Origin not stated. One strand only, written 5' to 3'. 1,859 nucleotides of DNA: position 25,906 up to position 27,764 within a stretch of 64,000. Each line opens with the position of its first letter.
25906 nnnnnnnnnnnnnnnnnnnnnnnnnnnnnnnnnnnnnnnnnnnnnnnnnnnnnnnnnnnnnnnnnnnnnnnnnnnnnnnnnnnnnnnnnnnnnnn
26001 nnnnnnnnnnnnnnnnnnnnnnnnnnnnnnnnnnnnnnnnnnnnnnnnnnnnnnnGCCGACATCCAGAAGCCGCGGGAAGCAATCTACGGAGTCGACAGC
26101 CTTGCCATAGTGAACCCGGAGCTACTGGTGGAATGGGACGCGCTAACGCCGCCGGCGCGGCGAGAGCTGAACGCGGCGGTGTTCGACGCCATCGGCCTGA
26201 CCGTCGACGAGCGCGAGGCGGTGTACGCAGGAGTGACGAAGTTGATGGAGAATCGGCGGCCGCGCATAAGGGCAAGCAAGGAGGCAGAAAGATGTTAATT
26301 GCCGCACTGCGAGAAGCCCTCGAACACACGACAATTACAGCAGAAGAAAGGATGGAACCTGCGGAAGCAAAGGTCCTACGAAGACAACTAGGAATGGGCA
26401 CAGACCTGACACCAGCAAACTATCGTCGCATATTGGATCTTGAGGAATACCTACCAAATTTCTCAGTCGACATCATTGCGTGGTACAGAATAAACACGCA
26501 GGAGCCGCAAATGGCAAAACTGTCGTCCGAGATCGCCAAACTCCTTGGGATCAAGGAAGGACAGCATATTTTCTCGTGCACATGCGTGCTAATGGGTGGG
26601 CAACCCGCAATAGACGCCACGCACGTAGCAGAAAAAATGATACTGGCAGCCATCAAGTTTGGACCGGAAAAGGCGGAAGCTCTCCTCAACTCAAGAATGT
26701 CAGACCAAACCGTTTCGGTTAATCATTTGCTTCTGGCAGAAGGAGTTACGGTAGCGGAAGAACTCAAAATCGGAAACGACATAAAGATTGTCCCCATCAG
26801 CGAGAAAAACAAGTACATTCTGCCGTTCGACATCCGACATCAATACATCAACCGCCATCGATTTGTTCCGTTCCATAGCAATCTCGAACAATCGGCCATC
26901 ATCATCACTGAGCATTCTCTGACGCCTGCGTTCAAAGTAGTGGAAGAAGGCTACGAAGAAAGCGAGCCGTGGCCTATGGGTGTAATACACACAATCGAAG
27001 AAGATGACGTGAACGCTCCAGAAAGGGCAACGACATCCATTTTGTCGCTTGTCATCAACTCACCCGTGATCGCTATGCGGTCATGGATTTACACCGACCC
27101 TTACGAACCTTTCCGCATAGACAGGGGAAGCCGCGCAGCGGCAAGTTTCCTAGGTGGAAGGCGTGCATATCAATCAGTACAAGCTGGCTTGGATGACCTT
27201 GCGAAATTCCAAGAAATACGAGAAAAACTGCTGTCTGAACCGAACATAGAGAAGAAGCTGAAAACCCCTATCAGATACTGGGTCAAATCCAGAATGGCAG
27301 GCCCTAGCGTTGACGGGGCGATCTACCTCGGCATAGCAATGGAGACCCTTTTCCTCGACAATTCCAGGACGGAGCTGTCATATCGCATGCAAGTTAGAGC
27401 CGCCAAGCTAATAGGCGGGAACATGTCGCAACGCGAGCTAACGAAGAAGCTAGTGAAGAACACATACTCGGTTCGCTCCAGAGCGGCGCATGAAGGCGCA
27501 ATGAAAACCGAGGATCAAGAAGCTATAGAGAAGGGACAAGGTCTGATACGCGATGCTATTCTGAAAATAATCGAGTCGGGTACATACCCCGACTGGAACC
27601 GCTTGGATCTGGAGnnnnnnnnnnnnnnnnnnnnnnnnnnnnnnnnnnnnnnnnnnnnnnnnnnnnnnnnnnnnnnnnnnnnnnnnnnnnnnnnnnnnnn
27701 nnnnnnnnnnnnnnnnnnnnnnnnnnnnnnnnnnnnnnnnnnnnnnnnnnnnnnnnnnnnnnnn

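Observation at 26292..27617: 441-aa low-GC protein with C-terminal HEPN-like R-x4-H motif: candidate novel abortive-infection/defence effector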

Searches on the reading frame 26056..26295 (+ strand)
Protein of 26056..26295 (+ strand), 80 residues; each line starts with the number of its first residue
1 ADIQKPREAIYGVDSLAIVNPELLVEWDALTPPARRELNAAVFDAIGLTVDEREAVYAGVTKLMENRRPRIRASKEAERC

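Call 19: search_protein_families(library=pfam, proteins=[window:26056-26295:+], max_evalue=10)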
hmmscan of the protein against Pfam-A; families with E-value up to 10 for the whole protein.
seq(80 aa): 1 family
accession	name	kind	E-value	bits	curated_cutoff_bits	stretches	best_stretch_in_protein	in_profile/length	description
PF11981.13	DUF3482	-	0.17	11.7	29.2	1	34-73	5-45/293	Domain of unknown function (DUF3482)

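Call 53: search_dna_similar(query=window:26056-26295:+, collection=plasmids, mode=protein, max_evalue=0.01, max_rows=15)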
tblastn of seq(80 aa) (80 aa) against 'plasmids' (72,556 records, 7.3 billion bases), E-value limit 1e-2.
No match.

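Call 73: find_homologous_proteins(query=window:26056-26295:+, max_evalue=0.001)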
Query seq(80 aa) (80 aa): 2 proteins with E <= 0.001 among 4 candidates.
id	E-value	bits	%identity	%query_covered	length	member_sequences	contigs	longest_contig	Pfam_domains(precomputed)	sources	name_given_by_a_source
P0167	1.3e-27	113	98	70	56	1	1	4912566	-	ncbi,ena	-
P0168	1.2e-12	65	54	79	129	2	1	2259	-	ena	-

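Call 76: find_encoding_contigs(protein=P0168, flank=3000, max_places=3)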
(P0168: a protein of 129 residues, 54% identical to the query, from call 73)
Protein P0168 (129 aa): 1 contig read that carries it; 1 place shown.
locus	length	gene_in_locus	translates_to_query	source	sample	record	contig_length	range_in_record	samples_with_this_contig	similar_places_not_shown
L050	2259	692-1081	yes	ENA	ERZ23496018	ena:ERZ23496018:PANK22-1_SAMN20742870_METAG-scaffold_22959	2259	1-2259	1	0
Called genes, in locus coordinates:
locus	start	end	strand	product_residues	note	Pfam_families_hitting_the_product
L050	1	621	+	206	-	?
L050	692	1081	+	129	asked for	-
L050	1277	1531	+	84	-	-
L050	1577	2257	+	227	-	?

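Call 77: search_protein_families(library=pfam, proteins=[P0168, L050:1-621:+, L050:1277-1531:+, L050:1577-2257:+], max_evalue=1)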
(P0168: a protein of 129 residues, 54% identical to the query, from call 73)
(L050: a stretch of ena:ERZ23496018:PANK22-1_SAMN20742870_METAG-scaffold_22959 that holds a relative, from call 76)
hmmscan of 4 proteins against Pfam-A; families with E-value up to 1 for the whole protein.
P0168 (129 aa): 0 families

L050:1-621:+ (206 aa): 0 families

L050:1277-1531:+ (84 aa): 1 family
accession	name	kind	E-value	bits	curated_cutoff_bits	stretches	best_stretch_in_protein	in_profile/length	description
PF03783.19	CsgG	-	0.064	13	20.8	1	35-68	33-66/210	Curli production assembly/transport component CsgG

L050:1577-2257:+ (227 aa): 6 families
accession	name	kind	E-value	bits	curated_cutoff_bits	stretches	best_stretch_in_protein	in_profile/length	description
PF13676.11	TIR_2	-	1.4e-17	64.8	28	1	7-113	1-105/122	TIR domain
PF01582.25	TIR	-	8.1e-07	29.4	21.3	1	24-99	23-97/179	TIR domain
PF08937.16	ThsB_TIR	-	0.00014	22.7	21.2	1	8-97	1-94/100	Thoeris protein ThsB, TIR-like domain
PF17152.10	CHASE8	-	0.089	13.5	27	0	6-42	56-94/102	Periplasmic sensor domain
PF14576.11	SEO_N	-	0.13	11.8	27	1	157-203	142-188/287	Sieve element occlusion N-terminus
PF12259.13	Baculo_F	-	0.16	11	24.1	1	48-107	410-470/609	Baculovirus F protein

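Call 78: search_dna_similar(query=P0168, collection=plasmids, mode=protein, max_evalue=0.1, max_rows=15)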
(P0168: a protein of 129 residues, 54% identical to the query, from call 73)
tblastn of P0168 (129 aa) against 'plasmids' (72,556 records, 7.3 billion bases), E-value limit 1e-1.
Records with a match: 3; places in all: 3; records where one place covers at least 80% of the query: 0.
Best place of each record, by identity: <60% 3.
By first word of the organism name: Allomeiothermus 1; Thermococcus 1; Thermus 1.
By predicted mobility (MOB-suite, as given by PLSDB): non-mobilizable 3.
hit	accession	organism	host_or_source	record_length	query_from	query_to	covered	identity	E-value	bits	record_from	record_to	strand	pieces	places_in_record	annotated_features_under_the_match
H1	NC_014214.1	Allomeiothermus silvanus DSM 9946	hot spring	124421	32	125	73%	29.8%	6e-2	39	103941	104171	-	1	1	hypothetical protein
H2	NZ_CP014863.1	Thermococcus profundus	-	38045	34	127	73%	29.3%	1e-4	47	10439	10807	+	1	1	DNA methyltransferase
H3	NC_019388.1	Thermus oshimai JL-2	-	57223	85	126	33%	47.6%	3e-4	46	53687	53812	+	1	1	hypothetical protein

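Call 79: get_annotated_region(hit=H2, flank=5000)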
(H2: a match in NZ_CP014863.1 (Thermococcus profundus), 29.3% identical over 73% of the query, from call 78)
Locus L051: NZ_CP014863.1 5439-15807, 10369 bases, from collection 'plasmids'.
description: Thermococcus profundus strain DT 5432 plasmid unnamed, complete sequence
organism: Thermococcus profundus (NCBI taxid 49899)
taxonomy: Archaea; Euryarchaeota; Thermococci; Thermococcales; Thermococcaceae; Thermococcus; Thermococcus profundus
host: -; source: -; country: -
typing (MOB-suite, as given by PLSDB): non-mobilizable
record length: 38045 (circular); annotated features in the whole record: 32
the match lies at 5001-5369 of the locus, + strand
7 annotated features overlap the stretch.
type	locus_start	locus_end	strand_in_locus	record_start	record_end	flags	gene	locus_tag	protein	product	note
CDS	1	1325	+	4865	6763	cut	-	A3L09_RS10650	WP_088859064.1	ATP-dependent helicase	-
CDS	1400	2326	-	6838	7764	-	-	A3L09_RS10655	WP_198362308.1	hypothetical protein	-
CDS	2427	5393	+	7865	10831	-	-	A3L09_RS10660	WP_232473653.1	DNA methyltransferase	-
CDS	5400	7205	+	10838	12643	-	-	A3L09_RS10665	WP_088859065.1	hypothetical protein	-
CDS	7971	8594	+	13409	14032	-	-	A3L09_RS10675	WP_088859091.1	hypothetical protein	-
CDS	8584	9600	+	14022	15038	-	-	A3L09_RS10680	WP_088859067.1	nucleotidyl transferase AbiEii/AbiGii toxin family protein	-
CDS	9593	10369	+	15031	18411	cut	-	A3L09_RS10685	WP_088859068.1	helicase-related protein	-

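Call 80: get_annotated_region(hit=H3, flank=5000)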
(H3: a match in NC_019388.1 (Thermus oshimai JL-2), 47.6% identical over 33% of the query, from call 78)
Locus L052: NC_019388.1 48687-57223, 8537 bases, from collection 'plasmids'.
description: Thermus oshimai JL-2 plasmid pTHEOS02, complete sequence
organism: Thermus oshimai JL-2 (NCBI taxid 751945)
taxonomy: Bacteria; Deinococcota; Deinococci; Thermales; Thermaceae; Thermus; Thermus oshimai; Thermus oshimai JL-2
host: -; source: -; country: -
typing (MOB-suite, as given by PLSDB): non-mobilizable; replicon rep_cluster_1113,rep_cluster_1779
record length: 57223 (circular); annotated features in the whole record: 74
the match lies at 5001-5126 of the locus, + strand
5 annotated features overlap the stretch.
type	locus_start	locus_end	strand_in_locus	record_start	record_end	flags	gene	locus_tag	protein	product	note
CDS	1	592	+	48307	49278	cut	-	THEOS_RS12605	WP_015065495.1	AAA family ATPase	-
CDS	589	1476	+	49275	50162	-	-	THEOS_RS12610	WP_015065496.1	ParB/RepB/Spo0J family partition protein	GO:0007059 - chromosome segregation [Evidence IEA]; GO:0000910 - cytokinesis [Evidence IEA]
CDS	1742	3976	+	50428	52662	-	-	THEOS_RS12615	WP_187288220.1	DNA methyltransferase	-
CDS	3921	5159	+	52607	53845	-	-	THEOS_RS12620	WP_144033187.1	hypothetical protein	-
CDS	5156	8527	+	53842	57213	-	-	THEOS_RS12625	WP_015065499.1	helicase-related protein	-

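Call 84: search_protein_families(library=pfam, proteins=[L051:2427-5390:+, L051:5400-7202:+, L052:1742-3973:+, L052:3921-5156:+, L052:5156-8524:+], max_evalue=0.01)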
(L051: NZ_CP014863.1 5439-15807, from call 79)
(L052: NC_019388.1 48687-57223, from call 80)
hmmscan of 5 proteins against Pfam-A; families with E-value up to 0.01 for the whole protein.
L051:2427-5390:+ (988 aa): 4 families
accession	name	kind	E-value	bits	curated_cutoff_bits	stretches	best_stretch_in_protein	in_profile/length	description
PF07669.17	Eco57I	-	1.8e-32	113.2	25.3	1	232-531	2-168/171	Eco57I restriction-modification methylase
PF20473.4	MmeI_Mtase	-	4.4e-15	56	27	1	177-253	11-85/259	MmeI, DNA-methyltransferase domain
PF02384.22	N6_Mtase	-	7.3e-14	52.2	20.4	2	388-594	114-279/311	N-6 DNA Methylase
PF01170.24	UPF0020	-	0.00017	21.8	22.3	0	185-257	28-103/197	RMKL-like, methyltransferase domain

L051:5400-7202:+ (601 aa): 0 families

L052:1742-3973:+ (744 aa): 3 families
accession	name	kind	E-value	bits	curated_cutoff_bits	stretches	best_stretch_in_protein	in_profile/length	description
PF07669.17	Eco57I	-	3.3e-21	76.6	25.3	1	398-679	1-163/171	Eco57I restriction-modification methylase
PF20473.4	MmeI_Mtase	-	1.7e-07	31.1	27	1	349-424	13-89/259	MmeI, DNA-methyltransferase domain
PF02384.22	N6_Mtase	-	0.00035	20.5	20.4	0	357-416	48-96/311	N-6 DNA Methylase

L052:3921-5156:+ (412 aa): 0 families

L052:5156-8524:+ (1123 aa): 7 families
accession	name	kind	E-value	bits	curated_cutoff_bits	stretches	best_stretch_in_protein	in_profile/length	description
PF00271.37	Helicase_C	-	2.3e-15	57.2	23.5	1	723-836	4-110/110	Helicase conserved C-terminal domain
PF00176.29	SNF2-rel_dom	-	2.3e-13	50.4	24.9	1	346-414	118-185/290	SNF2-related domain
PF13091.12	PLDc_2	-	4.9e-09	36.6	27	1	21-195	5-132/132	PLD-like domain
PF00270.35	DEAD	-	1.6e-06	28.4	26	1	351-393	115-161/167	DEAD/DEAH box helicase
PF04851.21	ResIII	-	4.9e-06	27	22.5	0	351-392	123-162/164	Type III restriction enzyme, res subunit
PF09565.16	RE_NgoFVII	-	5.9e-05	22.9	23.8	1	125-201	82-155/162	NgoFVII restriction endonuclease N-terminal PLD domain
PF00004.35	AAA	-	0.0043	17.9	21.2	0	287-369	8-73/131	ATPase family associated with various cellular activities (AAA)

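Call 94: search_protein_families(library=pfam, proteins=[P0169], max_evalue=10)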
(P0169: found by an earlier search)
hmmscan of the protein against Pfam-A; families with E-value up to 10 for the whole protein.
P0169 (449 aa): 0 families

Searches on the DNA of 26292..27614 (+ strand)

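Call 26: search_rna_families(sources=[L001, L002], threshold=gathering)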
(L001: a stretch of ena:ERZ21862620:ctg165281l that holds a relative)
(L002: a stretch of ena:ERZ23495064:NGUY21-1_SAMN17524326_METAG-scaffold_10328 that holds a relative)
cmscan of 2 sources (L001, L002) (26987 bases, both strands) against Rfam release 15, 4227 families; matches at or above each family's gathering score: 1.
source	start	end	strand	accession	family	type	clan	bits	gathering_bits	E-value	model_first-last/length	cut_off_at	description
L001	9542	9613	+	RF00005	tRNA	Gene; tRNA;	CL00001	77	29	1.5e-15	1-71/71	no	tRNA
